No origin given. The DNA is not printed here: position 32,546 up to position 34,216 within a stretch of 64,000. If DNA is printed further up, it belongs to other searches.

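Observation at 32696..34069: ValRS-derived ORF with erased catalytic and editing motifs occupies the conserved valS slot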

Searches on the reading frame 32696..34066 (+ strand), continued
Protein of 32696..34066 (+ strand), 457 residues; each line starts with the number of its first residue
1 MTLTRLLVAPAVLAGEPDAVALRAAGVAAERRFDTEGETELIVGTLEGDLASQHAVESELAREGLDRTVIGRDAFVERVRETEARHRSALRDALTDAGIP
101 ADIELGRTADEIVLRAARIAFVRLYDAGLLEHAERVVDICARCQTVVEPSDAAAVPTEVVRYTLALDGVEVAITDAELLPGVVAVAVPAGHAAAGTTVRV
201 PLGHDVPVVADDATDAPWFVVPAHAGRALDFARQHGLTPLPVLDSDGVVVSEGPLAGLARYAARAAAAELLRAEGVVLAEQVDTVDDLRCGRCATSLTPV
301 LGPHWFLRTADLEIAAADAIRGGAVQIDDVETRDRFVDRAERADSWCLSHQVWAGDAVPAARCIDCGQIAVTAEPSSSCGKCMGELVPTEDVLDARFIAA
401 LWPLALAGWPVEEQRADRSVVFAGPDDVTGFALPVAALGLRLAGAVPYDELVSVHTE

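Call 74: find_homologous_proteins(query=P0169, max_evalue=1e-50)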
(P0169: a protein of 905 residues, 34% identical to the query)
Query P0169 (905 aa): 8000 proteins with E <= 1e-50 among 8000 candidates; the best 120 are listed.
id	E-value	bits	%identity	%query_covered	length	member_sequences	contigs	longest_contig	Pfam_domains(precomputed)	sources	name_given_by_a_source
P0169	0.0e+0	2101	100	100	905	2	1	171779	PF09334.18,PF08264.20,PF13603.13,PF00133.29,PF10458.15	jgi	jgi:valyl-tRNA synthetase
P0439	0.0e+0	1433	69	100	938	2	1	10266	PF09334.18,PF08264.20,PF13603.13,PF00133.29,PF10458.15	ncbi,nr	ncbi:MAG: valine--tRNA ligase [Actinomycetes bacterium]|nr:valine--tRNA ligase [Actinomycetes bacter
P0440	0.0e+0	1402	68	99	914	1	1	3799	PF09334.18,PF08264.20,PF13603.13,PF00133.29,PF10458.15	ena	-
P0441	0.0e+0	1401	69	99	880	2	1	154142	PF09334.18,PF08264.20,PF13603.13,PF00133.29,PF10458.15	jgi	-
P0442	0.0e+0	1391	68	99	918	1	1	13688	PF09334.18,PF08264.20,PF13603.13,PF00133.29,PF10458.15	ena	-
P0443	0.0e+0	1373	67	100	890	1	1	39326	PF09334.18,PF08264.20,PF13603.13,PF00133.29,PF10458.15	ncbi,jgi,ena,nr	ncbi:MAG: valine--tRNA ligase [Coriobacteriia bacterium]|nr:valine--tRNA ligase [Coriobacteriia bact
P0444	0.0e+0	1369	66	100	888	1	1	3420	PF09334.18,PF08264.20,PF13603.13,PF00133.29,PF10458.15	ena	-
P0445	0.0e+0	1368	65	99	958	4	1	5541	PF09334.18,PF08264.20,PF13603.13,PF00133.29,PF10458.15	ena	-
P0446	0.0e+0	1365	66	100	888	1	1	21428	PF09334.18,PF08264.20,PF13603.13,PF00133.29,PF10458.15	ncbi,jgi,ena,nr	ncbi:MAG: valine--tRNA ligase [Coriobacteriia bacterium]|nr:valine--tRNA ligase [Coriobacteriia bact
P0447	0.0e+0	1364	66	99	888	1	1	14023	PF09334.18,PF08264.20,PF13603.13,PF00133.29,PF10458.15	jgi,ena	-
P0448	0.0e+0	1364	66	100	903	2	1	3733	PF09334.18,PF08264.20,PF13603.13,PF00133.29,PF10458.15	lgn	-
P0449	0.0e+0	1362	67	99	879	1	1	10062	PF09334.18,PF08264.20,PF13603.13,PF00133.29,PF10458.15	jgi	jgi:valyl-tRNA synthetase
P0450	0.0e+0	1362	66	100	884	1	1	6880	PF09334.18,PF08264.20,PF13603.13,PF00133.29,PF10458.15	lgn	-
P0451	0.0e+0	1361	65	100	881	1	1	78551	PF09334.18,PF08264.20,PF13603.13,PF00133.29,PF10458.15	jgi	-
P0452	0.0e+0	1360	64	100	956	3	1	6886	PF09334.18,PF08264.20,PF13603.13,PF00133.29,PF10458.15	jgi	-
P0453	0.0e+0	1357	64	99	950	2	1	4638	PF09334.18,PF08264.20,PF13603.13,PF00133.29,PF10458.15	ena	-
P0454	0.0e+0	1354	64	99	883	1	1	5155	PF09334.18,PF08264.20,PF13603.13,PF00133.29,PF10458.15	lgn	-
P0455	0.0e+0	1353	65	99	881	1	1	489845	PF09334.18,PF08264.20,PF13603.13,PF00133.29,PF10458.15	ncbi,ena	-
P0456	0.0e+0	1353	65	100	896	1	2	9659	PF09334.18,PF08264.20,PF13603.13,PF00133.29,PF10458.15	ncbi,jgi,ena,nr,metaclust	ncbi:MAG: valine--tRNA ligase [Actinomycetia bacterium]|nr:valine--tRNA ligase [Actinomycetes bacter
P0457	0.0e+0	1353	64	99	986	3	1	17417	PF09334.18,PF08264.20,PF13603.13,PF00133.29,PF10458.15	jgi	-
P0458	0.0e+0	1352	66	99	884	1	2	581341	PF09334.18,PF08264.20,PF13603.13,PF00133.29,PF10458.15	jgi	jgi:valyl-tRNA synthetase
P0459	0.0e+0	1350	65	100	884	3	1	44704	PF09334.18,PF08264.20,PF13603.13,PF00133.29,PF10458.15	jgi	-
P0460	0.0e+0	1350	66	99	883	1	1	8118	PF09334.18,PF08264.20,PF13603.13,PF00133.29,PF10458.15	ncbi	-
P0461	0.0e+0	1350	64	100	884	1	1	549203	PF09334.18,PF08264.20,PF13603.13,PF00133.29,PF10458.15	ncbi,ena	-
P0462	0.0e+0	1349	65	99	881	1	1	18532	PF09334.18,PF08264.20,PF13603.13,PF00133.29,PF10458.15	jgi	-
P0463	0.0e+0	1348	65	100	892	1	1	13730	PF09334.18,PF08264.20,PF13603.13,PF00133.29,PF10458.15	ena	-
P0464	0.0e+0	1345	64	99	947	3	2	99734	PF09334.18,PF08264.20,PF13603.13,PF00133.29,PF10458.15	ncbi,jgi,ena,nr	ncbi:MAG: valine--tRNA ligase [Coriobacteriia bacterium]|nr:valine--tRNA ligase [Coriobacteriia bact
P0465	0.0e+0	1344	64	99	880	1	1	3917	PF09334.18,PF08264.20,PF13603.13,PF00133.29,PF10458.15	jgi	-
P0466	0.0e+0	1343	65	99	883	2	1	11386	PF09334.18,PF08264.20,PF13603.13,PF00133.29,PF10458.15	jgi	-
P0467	0.0e+0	1343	64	100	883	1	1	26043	PF09334.18,PF08264.20,PF13603.13,PF00133.29,PF10458.15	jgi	-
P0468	0.0e+0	1342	65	100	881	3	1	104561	PF09334.18,PF08264.20,PF13603.13,PF00133.29,PF10458.15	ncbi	-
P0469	0.0e+0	1341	64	99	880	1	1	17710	PF09334.18,PF08264.20,PF13603.13,PF00133.29,PF10458.15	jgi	-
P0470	0.0e+0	1341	65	99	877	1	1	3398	PF09334.18,PF08264.20,PF13603.13,PF00133.29,PF10458.15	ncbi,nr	ncbi:MAG TPA: valine--tRNA ligase, partial [Coriobacteriia bacterium]|nr:valine--tRNA ligase [Coriob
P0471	0.0e+0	1341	64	99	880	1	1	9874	PF09334.18,PF08264.20,PF13603.13,PF00133.29,PF10458.15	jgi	-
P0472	0.0e+0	1340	64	99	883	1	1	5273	PF09334.18,PF08264.20,PF13603.13,PF00133.29,PF10458.15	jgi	-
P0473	0.0e+0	1340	64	99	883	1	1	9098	PF09334.18,PF08264.20,PF13603.13,PF00133.29,PF10458.15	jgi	jgi:valyl-tRNA synthetase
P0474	0.0e+0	1339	65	99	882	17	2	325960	PF09334.18,PF08264.20,PF13603.13,PF00133.29,PF10458.15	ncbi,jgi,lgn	ncbi:MAG: valine--tRNA ligase [Actinomycetota bacterium]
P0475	0.0e+0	1339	65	99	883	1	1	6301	PF09334.18,PF08264.20,PF13603.13,PF00133.29,PF10458.15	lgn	-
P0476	0.0e+0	1339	65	99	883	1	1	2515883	PF09334.18,PF08264.20,PF13603.13,PF00133.29,PF10458.15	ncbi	-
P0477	0.0e+0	1338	64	99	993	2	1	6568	PF09334.18,PF08264.20,PF13603.13,PF00133.29,PF10458.15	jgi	-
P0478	0.0e+0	1337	65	99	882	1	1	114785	PF09334.18,PF08264.20,PF13603.13,PF00133.29,PF10458.15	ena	-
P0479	0.0e+0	1337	65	100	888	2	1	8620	PF09334.18,PF08264.20,PF13603.13,PF00133.29,PF10458.15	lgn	-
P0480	0.0e+0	1336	64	99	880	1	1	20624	PF09334.18,PF08264.20,PF13603.13,PF00133.29,PF10458.15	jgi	-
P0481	0.0e+0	1336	65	99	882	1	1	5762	PF09334.18,PF08264.20,PF13603.13,PF00133.29,PF10458.15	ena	-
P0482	0.0e+0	1336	64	99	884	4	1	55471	PF09334.18,PF08264.20,PF13603.13,PF00133.29,PF10458.15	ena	-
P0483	0.0e+0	1334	65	99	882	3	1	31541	PF09334.18,PF08264.20,PF13603.13,PF00133.29,PF10458.15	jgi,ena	-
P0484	0.0e+0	1334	63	100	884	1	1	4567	PF09334.18,PF08264.20,PF13603.13,PF00133.29,PF10458.15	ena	-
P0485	0.0e+0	1333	65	99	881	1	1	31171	PF09334.18,PF08264.20,PF13603.13,PF00133.29,PF10458.15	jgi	jgi:valyl-tRNA synthetase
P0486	0.0e+0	1332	65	100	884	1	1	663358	PF09334.18,PF08264.20,PF13603.13,PF00133.29,PF10458.15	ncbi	-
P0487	0.0e+0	1332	65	99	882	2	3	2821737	PF09334.18,PF08264.20,PF13603.13,PF00133.29,PF10458.15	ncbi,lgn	ncbi:MAG: valine--tRNA ligase [Coriobacteriia bacterium]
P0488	0.0e+0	1332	62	99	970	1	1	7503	PF09334.18,PF08264.20,PF13603.13,PF00133.29,PF10458.15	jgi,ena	-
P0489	0.0e+0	1332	65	99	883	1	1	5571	PF09334.18,PF08264.20,PF13603.13,PF00133.29,PF10458.15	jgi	jgi:valyl-tRNA synthetase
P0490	0.0e+0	1331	65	99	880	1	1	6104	PF09334.18,PF08264.20,PF13603.13,PF00133.29,PF10458.15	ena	-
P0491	0.0e+0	1330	65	99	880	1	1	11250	PF09334.18,PF08264.20,PF13603.13,PF00133.29,PF10458.15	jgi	-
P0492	0.0e+0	1330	65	100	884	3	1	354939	PF09334.18,PF08264.20,PF13603.13,PF00133.29,PF10458.15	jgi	-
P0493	0.0e+0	1330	64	99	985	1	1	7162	PF09334.18,PF08264.20,PF13603.13,PF00133.29,PF10458.15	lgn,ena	-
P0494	0.0e+0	1329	64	99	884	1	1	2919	PF09334.18,PF08264.20,PF13603.13,PF00133.29,PF10458.15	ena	-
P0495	0.0e+0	1328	65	99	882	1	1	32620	PF09334.18,PF08264.20,PF13603.13,PF00133.29,PF10458.15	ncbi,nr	ncbi:MAG: valine--tRNA ligase [Coriobacteriia bacterium]|nr:valine--tRNA ligase [Coriobacteriia bact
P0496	0.0e+0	1328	64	100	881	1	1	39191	PF09334.18,PF08264.20,PF13603.13,PF00133.29,PF10458.15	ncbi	-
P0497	0.0e+0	1328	65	99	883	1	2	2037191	PF09334.18,PF08264.20,PF13603.13,PF00133.29,PF10458.15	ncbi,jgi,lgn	-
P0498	0.0e+0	1328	65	99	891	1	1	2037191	PF09334.18,PF08264.20,PF13603.13,PF00133.29,PF10458.15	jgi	-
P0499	0.0e+0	1327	64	100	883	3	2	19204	PF09334.18,PF08264.20,PF13603.13,PF00133.29,PF10458.15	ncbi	-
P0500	0.0e+0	1327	65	100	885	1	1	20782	PF09334.18,PF08264.20,PF13603.13,PF00133.29,PF10458.15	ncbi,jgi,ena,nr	ncbi:MAG: valine--tRNA ligase [Actinomycetia bacterium]|nr:valine--tRNA ligase [Actinomycetes bacter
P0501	0.0e+0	1327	64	99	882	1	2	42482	PF09334.18,PF08264.20,PF13603.13,PF00133.29,PF10458.15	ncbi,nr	ncbi:MAG: valine--tRNA ligase [Coriobacteriia bacterium]|nr:valine--tRNA ligase [Coriobacteriia bact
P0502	0.0e+0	1327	64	99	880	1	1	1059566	PF09334.18,PF08264.20,PF13603.13,PF00133.29,PF10458.15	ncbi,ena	-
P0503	0.0e+0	1325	64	99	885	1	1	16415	PF09334.18,PF08264.20,PF13603.13,PF00133.29,PF10458.15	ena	-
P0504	0.0e+0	1325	65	99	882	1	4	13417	PF09334.18,PF08264.20,PF13603.13,PF00133.29,PF10458.15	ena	-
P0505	0.0e+0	1324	64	100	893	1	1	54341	PF09334.18,PF08264.20,PF13603.13,PF00133.29,PF10458.15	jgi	-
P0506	0.0e+0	1324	64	99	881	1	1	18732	PF09334.18,PF08264.20,PF13603.13,PF00133.29,PF10458.15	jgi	-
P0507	0.0e+0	1324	64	99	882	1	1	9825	PF09334.18,PF08264.20,PF13603.13,PF00133.29,PF10458.15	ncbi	-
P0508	0.0e+0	1324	64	99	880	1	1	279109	PF09334.18,PF08264.20,PF13603.13,PF00133.29,PF10458.15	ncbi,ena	-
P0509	0.0e+0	1323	64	100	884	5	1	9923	PF09334.18,PF08264.20,PF13603.13,PF00133.29,PF10458.15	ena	-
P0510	0.0e+0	1323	64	99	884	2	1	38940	PF09334.18,PF08264.20,PF13603.13,PF00133.29,PF10458.15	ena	-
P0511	0.0e+0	1323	63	100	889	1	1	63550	PF09334.18,PF08264.20,PF13603.13,PF00133.29,PF10458.15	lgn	-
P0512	0.0e+0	1322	65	99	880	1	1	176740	PF09334.18,PF08264.20,PF13603.13,PF00133.29,PF10458.15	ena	-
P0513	0.0e+0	1322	65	99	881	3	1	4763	PF09334.18,PF08264.20,PF13603.13,PF00133.29,PF10458.15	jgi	jgi:valyl-tRNA synthetase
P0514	0.0e+0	1322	65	99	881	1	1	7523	PF09334.18,PF08264.20,PF13603.13,PF00133.29,PF10458.15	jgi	jgi:valyl-tRNA synthetase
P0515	0.0e+0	1322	65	100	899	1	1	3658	PF09334.18,PF08264.20,PF13603.13,PF00133.29,PF10458.15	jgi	jgi:valyl-tRNA synthetase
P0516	0.0e+0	1321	64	99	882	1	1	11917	PF09334.18,PF08264.20,PF13603.13,PF00133.29,PF10458.15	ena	-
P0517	0.0e+0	1321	65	99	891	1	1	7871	PF09334.18,PF08264.20,PF13603.13,PF00133.29,PF10458.15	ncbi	-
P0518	0.0e+0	1321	64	99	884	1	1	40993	PF09334.18,PF08264.20,PF13603.13,PF00133.29,PF10458.15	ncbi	-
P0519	0.0e+0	1320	66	99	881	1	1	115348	PF09334.18,PF08264.20,PF13603.13,PF00133.29,PF10458.15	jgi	jgi:valyl-tRNA synthetase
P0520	0.0e+0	1320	64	99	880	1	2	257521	PF09334.18,PF08264.20,PF13603.13,PF00133.29,PF10458.15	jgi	jgi:valyl-tRNA synthetase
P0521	0.0e+0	1320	65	99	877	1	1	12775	PF09334.18,PF08264.20,PF13603.13,PF00133.29,PF10458.15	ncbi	-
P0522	0.0e+0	1320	64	100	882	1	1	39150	PF09334.18,PF08264.20,PF13603.13,PF00133.29,PF10458.15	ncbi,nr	ncbi:MAG: valine--tRNA ligase [Coriobacteriia bacterium]|nr:valine--tRNA ligase [Coriobacteriia bact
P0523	0.0e+0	1320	64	99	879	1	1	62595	PF09334.18,PF08264.20,PF13603.13,PF00133.29,PF10458.15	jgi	-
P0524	0.0e+0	1320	64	99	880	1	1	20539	PF09334.18,PF08264.20,PF13603.13,PF00133.29,PF10458.15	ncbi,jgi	ncbi:MAG: valine--tRNA ligase [Coriobacteriia bacterium]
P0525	0.0e+0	1320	64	99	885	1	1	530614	PF09334.18,PF08264.20,PF13603.13,PF00133.29,PF10458.15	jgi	jgi:valyl-tRNA synthetase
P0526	0.0e+0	1319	65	99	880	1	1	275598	PF09334.18,PF08264.20,PF13603.13,PF00133.29,PF10458.15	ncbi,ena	-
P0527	0.0e+0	1318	65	99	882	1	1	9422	PF09334.18,PF08264.20,PF13603.13,PF00133.29,PF10458.15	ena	-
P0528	0.0e+0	1318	64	100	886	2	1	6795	PF09334.18,PF08264.20,PF13603.13,PF00133.29,PF10458.15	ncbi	-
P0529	0.0e+0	1318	64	100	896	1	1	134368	PF09334.18,PF08264.20,PF13603.13,PF00133.29,PF10458.15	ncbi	-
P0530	0.0e+0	1318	64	99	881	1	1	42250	PF09334.18,PF08264.20,PF13603.13,PF00133.29,PF10458.15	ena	-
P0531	0.0e+0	1317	64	99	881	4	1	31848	PF09334.18,PF08264.20,PF13603.13,PF00133.29,PF10458.15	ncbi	-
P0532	0.0e+0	1317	64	99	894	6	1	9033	PF09334.18,PF08264.20,PF13603.13,PF00133.29,PF10458.15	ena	-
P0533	0.0e+0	1317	65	99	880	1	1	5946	PF09334.18,PF08264.20,PF13603.13,PF00133.29,PF10458.15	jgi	-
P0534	0.0e+0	1316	64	100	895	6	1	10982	PF09334.18,PF08264.20,PF13603.13,PF00133.29,PF10458.15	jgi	jgi:valyl-tRNA synthetase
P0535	0.0e+0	1315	64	100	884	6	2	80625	PF09334.18,PF08264.20,PF13603.13,PF00133.29,PF10458.15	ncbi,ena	-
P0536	0.0e+0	1315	63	100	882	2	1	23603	PF09334.18,PF08264.20,PF13603.13,PF00133.29,PF10458.15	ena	-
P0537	0.0e+0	1315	64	100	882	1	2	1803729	PF09334.18,PF08264.20,PF13603.13,PF00133.29,PF10458.15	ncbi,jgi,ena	jgi:valyl-tRNA synthetase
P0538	0.0e+0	1314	64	99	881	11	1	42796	PF09334.18,PF08264.20,PF13603.13,PF00133.29,PF10458.15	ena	-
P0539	0.0e+0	1314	64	99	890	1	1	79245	PF09334.18,PF08264.20,PF13603.13,PF00133.29,PF10458.15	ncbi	-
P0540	0.0e+0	1314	64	100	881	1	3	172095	PF09334.18,PF08264.20,PF13603.13,PF00133.29,PF10458.15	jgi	jgi:valyl-tRNA synthetase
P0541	0.0e+0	1314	64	100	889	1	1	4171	PF09334.18,PF08264.20,PF13603.13,PF00133.29,PF10458.15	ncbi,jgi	-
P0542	0.0e+0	1314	64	99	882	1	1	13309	PF09334.18,PF08264.20,PF13603.13,PF00133.29,PF10458.15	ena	-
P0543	0.0e+0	1314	63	100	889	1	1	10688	PF09334.18,PF08264.20,PF13603.13,PF00133.29,PF10458.15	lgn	-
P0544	0.0e+0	1314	65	99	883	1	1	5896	PF09334.18,PF08264.20,PF13603.13,PF00133.29,PF10458.15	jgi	-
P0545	0.0e+0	1314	63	99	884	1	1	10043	PF09334.18,PF08264.20,PF13603.13,PF00133.29,PF10458.15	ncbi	-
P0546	0.0e+0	1313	63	99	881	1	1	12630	PF09334.18,PF08264.20,PF13603.13,PF00133.29,PF10458.15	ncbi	-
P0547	0.0e+0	1313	63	99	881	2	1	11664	PF09334.18,PF08264.20,PF13603.13,PF00133.29,PF10458.15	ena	-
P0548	0.0e+0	1313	65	99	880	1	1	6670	PF09334.18,PF08264.20,PF13603.13,PF00133.29,PF10458.15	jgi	jgi:valyl-tRNA synthetase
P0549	0.0e+0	1312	64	100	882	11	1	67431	PF09334.18,PF08264.20,PF13603.13,PF00133.29,PF10458.15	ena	-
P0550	0.0e+0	1312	64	99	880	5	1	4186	PF09334.18,PF08264.20,PF13603.13,PF00133.29,PF10458.15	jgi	jgi:valyl-tRNA synthetase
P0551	0.0e+0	1312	64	100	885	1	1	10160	PF09334.18,PF08264.20,PF13603.13,PF00133.29,PF10458.15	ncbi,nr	ncbi:MAG TPA: valine--tRNA ligase [Coriobacteriia bacterium]|nr:valine--tRNA ligase [Coriobacteriia 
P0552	0.0e+0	1311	64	99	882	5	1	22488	PF09334.18,PF08264.20,PF13603.13,PF00133.29,PF10458.15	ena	-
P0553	0.0e+0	1311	64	100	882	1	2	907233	PF09334.18,PF08264.20,PF13603.13,PF00133.29,PF10458.15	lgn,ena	-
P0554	0.0e+0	1310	64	100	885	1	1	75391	PF09334.18,PF08264.20,PF13603.13,PF00133.29,PF10458.15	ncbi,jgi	-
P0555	0.0e+0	1310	63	99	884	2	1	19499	PF09334.18,PF08264.20,PF13603.13,PF00133.29,PF10458.15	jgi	-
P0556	0.0e+0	1309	62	100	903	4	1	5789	PF09334.18,PF08264.20,PF13603.13,PF00133.29,PF10458.15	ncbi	-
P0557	0.0e+0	1309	64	99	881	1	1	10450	PF09334.18,PF08264.20,PF13603.13,PF00133.29,PF10458.15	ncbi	-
